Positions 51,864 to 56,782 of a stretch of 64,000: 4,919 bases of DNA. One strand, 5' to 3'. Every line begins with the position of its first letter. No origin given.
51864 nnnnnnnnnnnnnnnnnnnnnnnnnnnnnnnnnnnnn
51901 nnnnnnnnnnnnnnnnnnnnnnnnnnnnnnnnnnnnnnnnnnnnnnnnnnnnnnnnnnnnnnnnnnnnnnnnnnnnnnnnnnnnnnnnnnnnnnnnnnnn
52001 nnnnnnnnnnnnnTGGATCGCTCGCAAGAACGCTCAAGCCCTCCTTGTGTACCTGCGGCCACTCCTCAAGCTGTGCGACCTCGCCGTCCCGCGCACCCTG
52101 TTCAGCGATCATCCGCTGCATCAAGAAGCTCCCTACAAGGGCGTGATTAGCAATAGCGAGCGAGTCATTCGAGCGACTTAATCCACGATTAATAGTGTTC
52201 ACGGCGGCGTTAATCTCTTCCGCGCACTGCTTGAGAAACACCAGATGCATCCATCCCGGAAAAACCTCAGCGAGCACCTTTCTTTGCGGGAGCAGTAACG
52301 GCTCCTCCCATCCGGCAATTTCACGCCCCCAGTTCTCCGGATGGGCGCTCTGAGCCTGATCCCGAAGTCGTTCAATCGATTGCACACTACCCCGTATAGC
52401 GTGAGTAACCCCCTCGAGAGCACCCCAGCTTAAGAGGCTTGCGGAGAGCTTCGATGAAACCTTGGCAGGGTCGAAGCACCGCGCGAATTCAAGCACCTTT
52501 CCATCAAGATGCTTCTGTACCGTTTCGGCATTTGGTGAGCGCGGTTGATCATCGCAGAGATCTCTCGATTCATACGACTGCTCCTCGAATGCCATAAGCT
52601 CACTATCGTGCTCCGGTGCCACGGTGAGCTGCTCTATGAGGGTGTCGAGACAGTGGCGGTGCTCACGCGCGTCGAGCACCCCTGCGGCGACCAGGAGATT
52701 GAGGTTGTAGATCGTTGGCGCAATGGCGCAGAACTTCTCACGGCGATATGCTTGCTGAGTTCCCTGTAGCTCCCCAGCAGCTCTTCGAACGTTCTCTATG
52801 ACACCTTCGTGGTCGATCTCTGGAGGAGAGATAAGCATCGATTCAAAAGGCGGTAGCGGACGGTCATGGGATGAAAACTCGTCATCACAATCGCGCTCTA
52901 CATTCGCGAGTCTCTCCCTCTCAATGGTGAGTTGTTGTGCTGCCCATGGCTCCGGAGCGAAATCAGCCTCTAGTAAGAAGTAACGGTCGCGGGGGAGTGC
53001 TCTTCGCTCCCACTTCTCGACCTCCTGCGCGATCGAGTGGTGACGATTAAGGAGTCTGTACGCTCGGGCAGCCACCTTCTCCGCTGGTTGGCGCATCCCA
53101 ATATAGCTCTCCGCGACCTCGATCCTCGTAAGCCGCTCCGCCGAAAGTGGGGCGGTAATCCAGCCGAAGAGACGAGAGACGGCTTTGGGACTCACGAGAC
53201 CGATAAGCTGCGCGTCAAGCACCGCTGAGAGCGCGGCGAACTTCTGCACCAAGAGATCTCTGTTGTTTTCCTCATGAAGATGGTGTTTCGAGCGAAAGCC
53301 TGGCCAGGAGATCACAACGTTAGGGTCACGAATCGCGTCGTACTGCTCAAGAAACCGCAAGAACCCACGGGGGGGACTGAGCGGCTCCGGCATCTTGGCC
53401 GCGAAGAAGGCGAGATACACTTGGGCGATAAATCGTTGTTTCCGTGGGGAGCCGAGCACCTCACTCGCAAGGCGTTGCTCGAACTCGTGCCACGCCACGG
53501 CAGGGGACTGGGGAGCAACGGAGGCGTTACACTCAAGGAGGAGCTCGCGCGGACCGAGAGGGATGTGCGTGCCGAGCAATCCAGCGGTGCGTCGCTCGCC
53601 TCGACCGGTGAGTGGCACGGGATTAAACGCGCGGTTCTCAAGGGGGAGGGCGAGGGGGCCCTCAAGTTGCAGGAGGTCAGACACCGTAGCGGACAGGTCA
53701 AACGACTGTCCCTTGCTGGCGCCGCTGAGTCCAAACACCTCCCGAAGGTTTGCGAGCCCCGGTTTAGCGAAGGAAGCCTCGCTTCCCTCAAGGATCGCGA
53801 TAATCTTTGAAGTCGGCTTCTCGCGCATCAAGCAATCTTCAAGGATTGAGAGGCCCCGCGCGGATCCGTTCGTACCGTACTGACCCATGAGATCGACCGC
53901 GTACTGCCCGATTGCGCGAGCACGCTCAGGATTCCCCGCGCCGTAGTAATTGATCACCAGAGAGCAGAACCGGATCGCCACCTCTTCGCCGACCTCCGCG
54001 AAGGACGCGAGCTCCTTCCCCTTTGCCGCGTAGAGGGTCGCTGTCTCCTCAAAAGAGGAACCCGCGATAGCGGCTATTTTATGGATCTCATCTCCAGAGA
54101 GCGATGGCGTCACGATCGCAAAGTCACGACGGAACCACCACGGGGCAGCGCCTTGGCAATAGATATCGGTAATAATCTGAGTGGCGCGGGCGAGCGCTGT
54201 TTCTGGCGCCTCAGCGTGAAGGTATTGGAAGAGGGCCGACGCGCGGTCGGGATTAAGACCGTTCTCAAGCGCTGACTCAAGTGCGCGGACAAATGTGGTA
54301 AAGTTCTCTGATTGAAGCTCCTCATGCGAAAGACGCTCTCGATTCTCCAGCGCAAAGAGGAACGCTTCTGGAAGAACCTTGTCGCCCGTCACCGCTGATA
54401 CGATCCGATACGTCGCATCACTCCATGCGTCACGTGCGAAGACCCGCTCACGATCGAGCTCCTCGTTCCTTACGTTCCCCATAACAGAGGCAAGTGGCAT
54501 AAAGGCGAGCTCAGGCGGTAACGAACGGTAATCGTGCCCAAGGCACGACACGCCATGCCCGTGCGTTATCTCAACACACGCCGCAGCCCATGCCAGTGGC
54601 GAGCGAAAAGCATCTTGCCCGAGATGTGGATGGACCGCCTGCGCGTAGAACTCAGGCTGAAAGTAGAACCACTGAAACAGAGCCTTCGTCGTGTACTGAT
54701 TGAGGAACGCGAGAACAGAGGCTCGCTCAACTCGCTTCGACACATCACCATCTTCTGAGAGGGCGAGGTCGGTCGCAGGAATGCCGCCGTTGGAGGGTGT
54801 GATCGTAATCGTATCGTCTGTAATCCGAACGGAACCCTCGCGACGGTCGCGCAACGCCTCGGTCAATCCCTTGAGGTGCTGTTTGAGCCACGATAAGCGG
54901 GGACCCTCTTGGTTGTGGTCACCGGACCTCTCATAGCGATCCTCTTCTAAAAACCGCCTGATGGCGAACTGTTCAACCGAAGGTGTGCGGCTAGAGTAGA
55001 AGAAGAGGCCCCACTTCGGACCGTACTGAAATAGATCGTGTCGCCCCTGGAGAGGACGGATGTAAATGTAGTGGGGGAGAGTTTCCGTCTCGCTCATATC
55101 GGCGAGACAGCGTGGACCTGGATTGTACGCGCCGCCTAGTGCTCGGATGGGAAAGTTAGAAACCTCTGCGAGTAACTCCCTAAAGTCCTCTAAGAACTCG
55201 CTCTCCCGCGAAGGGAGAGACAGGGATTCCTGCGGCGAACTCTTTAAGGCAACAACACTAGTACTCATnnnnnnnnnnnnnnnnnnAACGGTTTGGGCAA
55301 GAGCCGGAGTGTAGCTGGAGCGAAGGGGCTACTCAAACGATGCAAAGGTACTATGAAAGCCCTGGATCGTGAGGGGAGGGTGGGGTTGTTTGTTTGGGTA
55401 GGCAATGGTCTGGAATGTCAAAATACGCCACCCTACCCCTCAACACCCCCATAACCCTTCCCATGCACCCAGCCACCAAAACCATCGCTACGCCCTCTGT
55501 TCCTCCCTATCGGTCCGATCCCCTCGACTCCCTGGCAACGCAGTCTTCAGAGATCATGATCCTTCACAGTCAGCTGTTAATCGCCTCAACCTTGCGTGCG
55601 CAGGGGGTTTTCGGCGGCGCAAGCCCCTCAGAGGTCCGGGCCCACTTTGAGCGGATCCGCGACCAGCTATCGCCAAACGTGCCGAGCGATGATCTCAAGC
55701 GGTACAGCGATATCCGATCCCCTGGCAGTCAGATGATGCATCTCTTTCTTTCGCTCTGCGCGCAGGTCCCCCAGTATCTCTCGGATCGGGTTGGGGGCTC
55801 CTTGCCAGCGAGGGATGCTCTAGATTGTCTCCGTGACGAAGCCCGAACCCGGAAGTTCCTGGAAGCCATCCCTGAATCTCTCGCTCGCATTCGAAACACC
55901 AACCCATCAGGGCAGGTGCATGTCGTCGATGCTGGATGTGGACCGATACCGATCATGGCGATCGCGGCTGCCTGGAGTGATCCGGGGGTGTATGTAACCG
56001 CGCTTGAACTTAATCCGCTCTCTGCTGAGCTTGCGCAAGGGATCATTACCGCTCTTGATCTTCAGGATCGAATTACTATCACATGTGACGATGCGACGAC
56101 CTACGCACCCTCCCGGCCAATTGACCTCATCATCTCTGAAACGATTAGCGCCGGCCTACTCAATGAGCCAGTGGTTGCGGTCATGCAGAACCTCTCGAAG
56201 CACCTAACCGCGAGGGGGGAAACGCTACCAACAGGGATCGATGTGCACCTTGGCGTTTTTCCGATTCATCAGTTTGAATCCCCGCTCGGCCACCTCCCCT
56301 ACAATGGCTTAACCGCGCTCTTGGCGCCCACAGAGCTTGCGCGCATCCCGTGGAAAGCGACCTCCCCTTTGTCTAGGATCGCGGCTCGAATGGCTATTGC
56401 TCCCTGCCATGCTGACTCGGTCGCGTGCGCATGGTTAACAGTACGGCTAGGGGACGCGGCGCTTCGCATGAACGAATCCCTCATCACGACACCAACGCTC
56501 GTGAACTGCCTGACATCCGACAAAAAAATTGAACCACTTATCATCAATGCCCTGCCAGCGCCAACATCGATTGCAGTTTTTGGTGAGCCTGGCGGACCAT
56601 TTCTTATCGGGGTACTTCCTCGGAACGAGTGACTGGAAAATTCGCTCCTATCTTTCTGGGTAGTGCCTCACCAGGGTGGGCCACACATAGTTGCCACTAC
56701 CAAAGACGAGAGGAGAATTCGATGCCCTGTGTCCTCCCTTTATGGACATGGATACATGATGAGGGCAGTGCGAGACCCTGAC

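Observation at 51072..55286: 1404-aa soluble orphan protein with no recognisable domain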

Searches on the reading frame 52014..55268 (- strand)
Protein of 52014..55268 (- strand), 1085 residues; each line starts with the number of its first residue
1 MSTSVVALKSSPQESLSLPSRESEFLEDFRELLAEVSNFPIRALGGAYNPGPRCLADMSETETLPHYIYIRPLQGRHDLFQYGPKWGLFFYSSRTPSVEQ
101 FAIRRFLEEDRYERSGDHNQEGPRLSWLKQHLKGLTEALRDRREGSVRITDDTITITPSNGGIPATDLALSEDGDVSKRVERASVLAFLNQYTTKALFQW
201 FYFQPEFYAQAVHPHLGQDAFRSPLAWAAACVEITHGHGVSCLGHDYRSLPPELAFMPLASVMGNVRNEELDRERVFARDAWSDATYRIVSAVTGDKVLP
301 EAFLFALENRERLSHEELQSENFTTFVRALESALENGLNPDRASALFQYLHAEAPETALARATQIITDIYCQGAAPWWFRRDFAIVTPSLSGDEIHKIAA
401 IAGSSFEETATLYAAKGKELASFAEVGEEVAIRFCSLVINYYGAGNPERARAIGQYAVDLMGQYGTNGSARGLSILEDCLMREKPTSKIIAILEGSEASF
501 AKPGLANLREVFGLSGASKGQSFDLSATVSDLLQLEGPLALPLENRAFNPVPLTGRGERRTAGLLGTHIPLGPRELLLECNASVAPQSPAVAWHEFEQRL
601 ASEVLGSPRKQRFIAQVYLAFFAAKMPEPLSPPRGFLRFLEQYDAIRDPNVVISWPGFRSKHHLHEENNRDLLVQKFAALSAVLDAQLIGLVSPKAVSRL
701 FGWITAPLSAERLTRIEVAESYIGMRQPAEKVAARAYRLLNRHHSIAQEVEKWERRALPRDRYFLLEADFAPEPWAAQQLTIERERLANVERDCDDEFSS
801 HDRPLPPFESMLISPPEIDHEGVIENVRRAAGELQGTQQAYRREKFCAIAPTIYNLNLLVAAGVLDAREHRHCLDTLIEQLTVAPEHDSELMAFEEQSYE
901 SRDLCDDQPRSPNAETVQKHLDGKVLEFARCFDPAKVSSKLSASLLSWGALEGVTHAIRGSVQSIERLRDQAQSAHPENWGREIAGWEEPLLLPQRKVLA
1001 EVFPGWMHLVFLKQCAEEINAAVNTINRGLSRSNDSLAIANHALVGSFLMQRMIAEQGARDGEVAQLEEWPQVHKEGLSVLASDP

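Call 75: predict_structure(alignment_id=A7)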
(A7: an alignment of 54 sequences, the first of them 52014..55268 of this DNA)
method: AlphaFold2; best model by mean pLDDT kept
length: 1085 residues; sequences in the alignment: 54
mean_pLDDT: 81.2   pTM: 0.80
mean pLDDT of the five models: 81.2, 80.4, 80.2, 77.7, 77.2
residues with pLDDT >= 90: 452; 70-90: 362; 50-70: 195; < 50: 76
segments of 3 or more residues with pLDDT < 50: 1-20, 81-86, 93-95, 560-562, 801-805, 911-915, 1062-1085
pLDDT, mean of each block of 10 residues (from residue 1): 33 40 66 72 66 88 87 68 48 54 70 60 84 87 92 95 60 66 89 73 84 82 92 93 82 90 86 95 97 93 98 97 96 92 97 97 97 92 94 98 97 98 98 98 95 98 96 97 95 95 94 73 90 95 88 63 52 58 80 97 95 96 94 97 94 74 84 90 88 92 96 93 78 74 88 85 74 84 90 67 51 65 91 94 88 81 83 89 88 86 60 52 79 91 83 85 88 72 65 86 72 67 67 56 67 62 44 36 35
secondary structure, 60 per line:
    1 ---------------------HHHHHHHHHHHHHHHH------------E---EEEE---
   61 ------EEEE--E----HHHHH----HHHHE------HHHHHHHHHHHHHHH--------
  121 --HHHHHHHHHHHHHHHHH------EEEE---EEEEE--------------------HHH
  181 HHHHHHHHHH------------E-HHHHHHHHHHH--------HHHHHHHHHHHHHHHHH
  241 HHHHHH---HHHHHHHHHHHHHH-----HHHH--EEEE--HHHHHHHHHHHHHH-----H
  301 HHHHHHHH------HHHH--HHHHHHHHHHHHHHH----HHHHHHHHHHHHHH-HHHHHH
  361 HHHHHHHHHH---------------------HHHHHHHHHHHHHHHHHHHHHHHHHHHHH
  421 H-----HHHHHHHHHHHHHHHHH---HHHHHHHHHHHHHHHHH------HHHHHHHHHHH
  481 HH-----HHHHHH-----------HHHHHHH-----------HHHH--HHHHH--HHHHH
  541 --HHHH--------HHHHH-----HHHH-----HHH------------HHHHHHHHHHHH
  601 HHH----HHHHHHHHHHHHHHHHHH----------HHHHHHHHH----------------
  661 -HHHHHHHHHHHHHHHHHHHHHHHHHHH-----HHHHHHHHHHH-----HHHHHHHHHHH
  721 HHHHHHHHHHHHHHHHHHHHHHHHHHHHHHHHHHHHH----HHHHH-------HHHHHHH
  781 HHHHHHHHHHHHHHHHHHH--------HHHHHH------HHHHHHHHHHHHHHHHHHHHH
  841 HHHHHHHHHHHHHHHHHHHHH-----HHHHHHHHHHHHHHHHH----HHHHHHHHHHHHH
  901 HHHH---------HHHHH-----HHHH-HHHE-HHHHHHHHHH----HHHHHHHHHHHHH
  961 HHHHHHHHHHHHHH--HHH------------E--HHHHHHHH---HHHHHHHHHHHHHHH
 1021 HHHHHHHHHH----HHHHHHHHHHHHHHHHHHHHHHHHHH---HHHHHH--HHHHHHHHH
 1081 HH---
elements in order (helices of 4 or more, strands of 3 or more residues): H22-37 E54-57 E67-70 H78-82 H87-90 H98-112 H123-139 E146-149 E153-157 H178-190 H205-215 H224-246 H250-263 H269-272 E275-278 H281-294 H300-308 H315-318 H321-335 H340-353 H355-370 H392-421 H427-443 H447-463 H470-482 H488-493 H505-511 H523-526 H529-533 H536-540 H543-546 H555-559 H565-568 H589-603 H608-625 H636-644 H662-688 H694-704 H710-757 H762-766 H774-799 H808-813 H820-861 H867-883 H888-904 H914-918 H924-927 H934-943 H948-974 H995-1002 H1006-1030 H1035-1060 H1064-1069 H1072-1082
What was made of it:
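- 54675..55268 (-): N1, residues 1-198. This is a variable N-terminal region, conserved only in the closest relatives. Call 75: mixed alpha/beta, with lower pLDDT.
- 52014..53018 (-): M, residues 751-1085. This is a variable helical middle region. Call 75: long helices at moderate pLDDT.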

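Call 77: fold_search(model_id=the predicted structure, library=pdb)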
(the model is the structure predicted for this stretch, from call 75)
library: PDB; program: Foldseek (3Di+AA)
matches with E <= 10: 90; with E <= 0.001: 0
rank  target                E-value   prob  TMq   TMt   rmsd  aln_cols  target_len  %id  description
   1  3vkh_B                3.2e-01  0.07  0.07  0.04  39.4      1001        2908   10  X-ray structure of a functional full-length dynein motor domain (released 2012-03-14)
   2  6ygd_B                3.8e-01  0.10  0.09  0.11  34.7       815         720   10  Crystal structure of the NatC complex bound to Gag peptide and CoA (released 2020-10-28)
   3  4wpc_A                4.1e-01  0.20  0.07  0.16  25.4       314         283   12  Crystal structure of Rgd1p F-BAR domain in complex with inositol phosphate (released 2014-12-24)
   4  9qhm_A                5.9e-01  0.03  0.06  0.06  45.4      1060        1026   10  Cryo-EM structure of mouse TRPM3 alpha 2 in complex with antagonist Ononetin (released 2026-02-11)
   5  9o80_B                7.9e-01  0.02  0.06  0.06  46.3      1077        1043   10  Cryo-EM structure of apo rabbit TRPM3 having 3 resting and 1 activated subunits at 37 degrees Celsius (released 2025-12-17)
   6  8pd8_A                8.5e-01  0.03  0.07  0.07  34.7       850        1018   12  cAMP-bound SpSLC9C1 in lipid nanodiscs, dimer (released 2023-11-08)
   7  3vkg_A                1.0e+00  0.03  0.07  0.04  40.6       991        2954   10  X-ray structure of an MTBD truncation mutant of dynein motor domain (released 2012-03-14)
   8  9qhq_A                1.1e+00  0.02  0.07  0.08  46.7      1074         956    9  Cryo-EM structure of mouse TRPM3 alpha 2 in with agonists CIM-0216 and Pregnenolone sulfate (PregS) (released 2026-02-11)
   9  6r1j_D                1.5e+00  0.08  0.05  0.15  25.1       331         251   14  Structure of the soluble AhlC triple head mutant of the tripartite alpha-pore forming toxin, AHL, from Aeromonas hydro (released 2019-07-10)
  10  9qvm_D                1.6e+00  0.04  0.08  0.11  34.3       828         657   10  Cryo-EM reconstruction of the NEDD1 anchor protein and CDK5RAP2 bound to the gamma-tubulin ring complex (released 2025-05-21)
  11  9qvm_H                1.7e+00  0.03  0.08  0.10  34.2       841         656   11  Cryo-EM reconstruction of the NEDD1 anchor protein and CDK5RAP2 bound to the gamma-tubulin ring complex (released 2025-05-21)
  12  7mjp_E                1.8e+00  0.02  0.06  0.05  33.5       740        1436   10  Vascular KATP channel: Kir6.1 SUR2B propeller-like conformation 2 (released 2021-10-13)
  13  9g8j_C                1.8e+00  0.02  0.06  0.08  34.3       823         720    9  Structure of K+-dependent Na+-PPase from Thermotoga maritima in complex with zoledronate (released 2025-06-04)
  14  8b21_B                2.1e+00  0.01  0.05  0.07  35.2       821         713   10  Time-resolved structure of K+-dependent Na+-PPase from Thermotoga maritima 0-60-seconds post reaction initiation with  (released 2024-01-17)
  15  4xds_C                2.4e+00  0.02  0.06  0.10  31.8       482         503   12  Deoxyguanosinetriphosphate Triphosphohydrolase from Escherichia coli with Nickel (released 2015-02-25)
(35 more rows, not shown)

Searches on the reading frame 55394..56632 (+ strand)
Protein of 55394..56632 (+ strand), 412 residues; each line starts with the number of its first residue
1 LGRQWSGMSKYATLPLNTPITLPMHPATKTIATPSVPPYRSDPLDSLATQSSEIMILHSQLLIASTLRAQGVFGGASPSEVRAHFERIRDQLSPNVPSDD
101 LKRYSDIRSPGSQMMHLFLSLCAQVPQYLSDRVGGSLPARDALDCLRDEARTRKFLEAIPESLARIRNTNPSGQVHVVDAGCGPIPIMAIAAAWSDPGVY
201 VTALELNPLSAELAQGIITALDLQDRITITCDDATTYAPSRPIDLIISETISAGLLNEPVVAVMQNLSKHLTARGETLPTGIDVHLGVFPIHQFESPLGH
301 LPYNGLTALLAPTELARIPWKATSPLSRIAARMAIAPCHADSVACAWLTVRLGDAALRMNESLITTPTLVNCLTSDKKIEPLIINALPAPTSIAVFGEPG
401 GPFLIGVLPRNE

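Call 6: search_protein_families(library=pfam, proteins=[window:55394-56632:+], max_evalue=0.1)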
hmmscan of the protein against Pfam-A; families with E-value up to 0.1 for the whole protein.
window:55394-56632:+ (412 aa): 3 families
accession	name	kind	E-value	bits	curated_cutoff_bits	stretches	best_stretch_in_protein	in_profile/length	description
PF13649.12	Methyltransf_25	-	0.00087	20.4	27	1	177-275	1-97/97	Methyltransferase domain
PF05185.22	PRMT5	-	0.002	18.5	22.9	1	152-258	40-150/171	PRMT5 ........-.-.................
PF06325.19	PrmA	-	0.038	13.9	22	1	173-282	162-261/296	Ribosomal protein L11 methyltransferase (PrmA)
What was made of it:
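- On Protein arginine methyltransferase (the neighbour at 55415-56632): PF05185 PRMT5 scores 18.5 bits against a cut-off of 22.9 (call 6).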

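Call 21: search_protein_families(library=ncbifam, proteins=[window:55394-56632:+], max_evalue=0.1)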
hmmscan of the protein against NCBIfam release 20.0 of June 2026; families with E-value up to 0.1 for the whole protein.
window:55394-56632:+ (412 aa): 7 families
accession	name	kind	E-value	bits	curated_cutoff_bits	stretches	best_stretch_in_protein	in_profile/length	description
NF010703.0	PRK14103.1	equivalog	0.00026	20.5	320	1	150-250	13-97/256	trans-aconitate 2-methyltransferase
NF047853.1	tRm6a37MtseTrmN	equivalog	0.0017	18.1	350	1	174-248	44-120/244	tRNA(1)(Val) (adenine(37)-N(6))-methyltransferase TrmN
TIGR03534.1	RF_mod_PrmC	equivalog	0.0033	16.9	199.1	1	166-248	84-162/253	peptide chain release factor N(5)-glutamine methyltransferase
NF001784.0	PRK00517.2-1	equivalog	0.0069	15.9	244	1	177-282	155-256/290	50S ribosomal protein L11 methyltransferase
NF043040.1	corrin_prot_MT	hypoth_equivalog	0.015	14.7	180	1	164-276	32-144/216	corrinoid protein-associated methyltransferase CpaM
NF007610.0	PRK10258.1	equivalog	0.084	12.2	342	0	175-209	44-75/251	malonyl-ACP O-methyltransferase BioC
TIGR00692.1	tdh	equivalog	0.095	11.7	458.35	0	166-216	155-204/340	L-threonine 3-dehydrogenase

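Call 22: search_protein_families(library=padloc, proteins=[window:55394-56632:+], max_evalue=0.1)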
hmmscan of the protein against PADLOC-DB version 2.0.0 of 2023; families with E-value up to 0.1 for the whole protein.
window:55394-56632:+ (412 aa): 1 family
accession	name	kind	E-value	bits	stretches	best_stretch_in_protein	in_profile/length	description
PDLC04134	mad2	-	1e-08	32.5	1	169-275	287-390/492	mads_2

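Call 36: search_solved_structures(query=window:55394-56632:+, max_evalue=1)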
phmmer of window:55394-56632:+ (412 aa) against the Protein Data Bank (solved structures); distinct sequences matched with E-value up to 1: 35.
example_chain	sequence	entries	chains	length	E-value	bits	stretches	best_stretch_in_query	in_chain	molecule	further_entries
3wst_A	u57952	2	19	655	4.6e-06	29.4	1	144-275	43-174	Protein arginine N-methyltransferase 7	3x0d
9o6h_A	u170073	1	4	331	6.9e-06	28.8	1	173-293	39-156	Histone-arginine methyltransferase CARM1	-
6izq_A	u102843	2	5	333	7e-06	28.8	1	173-293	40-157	Histone-arginine methyltransferase CARM1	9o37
7fai_A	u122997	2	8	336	7.1e-06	28.7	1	173-293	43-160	Histone-arginine methyltransferase CARM1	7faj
3b3f_A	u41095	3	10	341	7.3e-06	28.7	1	173-293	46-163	Histone-arginine methyltransferase CARM1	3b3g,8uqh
4ikp_A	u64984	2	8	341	7.3e-06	28.7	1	173-293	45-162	Histone-arginine methyltransferase CARM1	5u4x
6d2l_A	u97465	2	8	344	7.4e-06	28.7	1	173-293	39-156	Histone-arginine methyltransferase CARM1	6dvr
7u9i_A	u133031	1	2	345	7.5e-06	28.7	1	173-293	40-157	Histone-arginine methyltransferase CARM1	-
2v74_B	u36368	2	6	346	7.5e-06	28.7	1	173-293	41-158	HISTONE-ARGININE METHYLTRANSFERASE CARM1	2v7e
2y1w_A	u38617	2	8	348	7.6e-06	28.6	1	173-293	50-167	HISTONE-ARGININE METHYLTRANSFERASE CARM1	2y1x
5dwq_A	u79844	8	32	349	7.7e-06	28.6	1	173-293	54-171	Histone-arginine methyltransferase CARM1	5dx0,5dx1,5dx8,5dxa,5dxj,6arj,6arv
6s70_A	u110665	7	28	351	7.8e-06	28.6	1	173-293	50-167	Histone-arginine methyltransferase CARM1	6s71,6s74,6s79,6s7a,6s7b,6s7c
8g2h_A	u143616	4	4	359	8.1e-06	28.6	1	173-293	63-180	Histone-arginine methyltransferase CARM1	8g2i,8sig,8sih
7puq_A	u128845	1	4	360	8.1e-06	28.6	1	173-293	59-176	Histone-arginine methyltransferase CARM1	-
5ih3_A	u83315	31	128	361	8.2e-06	28.5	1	173-293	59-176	Histone-arginine methyltransferase CARM1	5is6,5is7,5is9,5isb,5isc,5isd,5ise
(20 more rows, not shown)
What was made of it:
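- On Protein arginine methyltransferase (the neighbour at 55415-56632): The best PDB sequence relatives are PRMT7 and CARM1 at E about 5e-6 over residues 144-293 (call 36).
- Closest known: Protein arginine methyltransferases. Same: The best PDB sequence hits are PRMT7, CARM1 and PRMT6 (call 36).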

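Call 102: find_homologous_proteins(query=window:55394-56632:+, max_evalue=0.001)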
Query window:55394-56632:+ (412 aa): 4 proteins with E <= 0.001 among 8000 candidates.
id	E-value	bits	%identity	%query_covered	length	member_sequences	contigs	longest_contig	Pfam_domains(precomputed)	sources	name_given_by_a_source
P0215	1.0e-246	837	94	98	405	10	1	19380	-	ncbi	-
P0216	5.6e-226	768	87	98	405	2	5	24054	-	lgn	-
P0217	9.5e-107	376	54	80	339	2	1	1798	-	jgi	jgi:hypothetical protein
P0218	1.3e-46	178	37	71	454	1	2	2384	PF06325.20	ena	-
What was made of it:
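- Closest known: Protein arginine methyltransferases. Different: It has only 4 clusters of relatives (call 102).
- Checked: With the methyltransferase starting at ATG 55415 (405 aa, as P0215, call 102), the divergent spacer is 146 bp, not 108 bp.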

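Call 115: search_protein_families(library=phrogs, proteins=[window:55415-56632:+], max_evalue=0.01)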
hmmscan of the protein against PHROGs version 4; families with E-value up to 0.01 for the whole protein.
window:55415-56632:+ (405 aa): 0 families
